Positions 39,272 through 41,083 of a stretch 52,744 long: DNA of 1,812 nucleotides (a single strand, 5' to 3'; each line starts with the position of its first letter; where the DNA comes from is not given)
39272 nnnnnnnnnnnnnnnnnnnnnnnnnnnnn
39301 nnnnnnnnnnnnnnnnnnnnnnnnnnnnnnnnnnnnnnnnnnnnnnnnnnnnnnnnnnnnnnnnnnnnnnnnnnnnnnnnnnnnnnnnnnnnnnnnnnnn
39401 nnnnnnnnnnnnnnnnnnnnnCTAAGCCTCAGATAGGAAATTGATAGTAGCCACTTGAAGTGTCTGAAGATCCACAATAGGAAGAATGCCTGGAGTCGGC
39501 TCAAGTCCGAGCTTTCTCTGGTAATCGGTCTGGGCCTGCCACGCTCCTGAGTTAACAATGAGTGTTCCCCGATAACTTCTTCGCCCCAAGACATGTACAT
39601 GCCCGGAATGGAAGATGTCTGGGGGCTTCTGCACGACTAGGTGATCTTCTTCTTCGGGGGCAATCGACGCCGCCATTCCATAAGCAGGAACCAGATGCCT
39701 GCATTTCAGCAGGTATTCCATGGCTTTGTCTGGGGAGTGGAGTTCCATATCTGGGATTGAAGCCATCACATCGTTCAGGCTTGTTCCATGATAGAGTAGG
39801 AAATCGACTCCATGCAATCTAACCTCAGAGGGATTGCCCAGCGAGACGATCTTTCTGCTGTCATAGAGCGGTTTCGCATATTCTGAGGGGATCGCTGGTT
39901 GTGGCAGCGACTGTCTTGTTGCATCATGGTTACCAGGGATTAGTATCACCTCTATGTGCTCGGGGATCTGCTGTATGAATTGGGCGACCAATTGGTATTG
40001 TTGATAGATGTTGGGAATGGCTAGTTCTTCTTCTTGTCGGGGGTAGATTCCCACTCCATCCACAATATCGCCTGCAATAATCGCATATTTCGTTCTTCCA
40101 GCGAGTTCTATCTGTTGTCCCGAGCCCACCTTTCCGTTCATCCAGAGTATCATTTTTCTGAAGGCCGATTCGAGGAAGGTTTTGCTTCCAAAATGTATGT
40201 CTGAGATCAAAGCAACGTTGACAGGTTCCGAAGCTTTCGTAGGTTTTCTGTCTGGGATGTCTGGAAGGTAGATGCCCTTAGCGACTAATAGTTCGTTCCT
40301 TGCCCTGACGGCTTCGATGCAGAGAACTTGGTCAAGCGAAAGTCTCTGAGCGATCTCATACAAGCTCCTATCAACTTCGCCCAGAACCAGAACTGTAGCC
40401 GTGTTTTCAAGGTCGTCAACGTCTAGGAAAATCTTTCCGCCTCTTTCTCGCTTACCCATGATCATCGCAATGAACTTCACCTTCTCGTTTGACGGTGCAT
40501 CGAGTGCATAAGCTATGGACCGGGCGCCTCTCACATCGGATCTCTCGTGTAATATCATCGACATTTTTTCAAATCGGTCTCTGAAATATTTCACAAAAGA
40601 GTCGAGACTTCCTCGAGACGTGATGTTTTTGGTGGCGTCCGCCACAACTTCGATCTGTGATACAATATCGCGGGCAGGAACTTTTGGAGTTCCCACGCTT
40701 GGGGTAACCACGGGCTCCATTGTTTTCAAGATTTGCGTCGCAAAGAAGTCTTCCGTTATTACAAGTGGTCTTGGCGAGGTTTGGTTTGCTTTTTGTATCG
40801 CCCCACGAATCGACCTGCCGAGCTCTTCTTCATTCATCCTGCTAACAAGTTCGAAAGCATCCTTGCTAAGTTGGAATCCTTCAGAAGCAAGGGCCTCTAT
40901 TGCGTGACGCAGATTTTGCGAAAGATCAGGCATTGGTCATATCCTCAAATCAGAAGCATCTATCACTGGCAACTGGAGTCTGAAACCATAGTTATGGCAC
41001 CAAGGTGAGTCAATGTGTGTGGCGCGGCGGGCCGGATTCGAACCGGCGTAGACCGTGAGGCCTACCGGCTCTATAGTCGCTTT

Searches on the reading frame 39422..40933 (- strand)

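Call 4: search_protein_families(library=pfam, proteins=[window:39422-40933:-])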
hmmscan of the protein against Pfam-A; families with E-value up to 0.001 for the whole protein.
window:39422-40933:- (503 aa): 3 families
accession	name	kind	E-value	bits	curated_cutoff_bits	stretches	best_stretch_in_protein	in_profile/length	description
PF04042.21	DNA_pol_E_B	-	2.5e-19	70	29.1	1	241-442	2-200/210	DNA polymerase alpha/epsilon subunit B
PF00149.33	Metallophos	-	1.9e-10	42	21.5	1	239-448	2-190/191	Calcineurin-like phosphoesterase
PF12850.12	Metallophos_2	-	4.1e-08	33.8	27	1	281-472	26-142/154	Calcineurin-like phosphoesterase superfamily domain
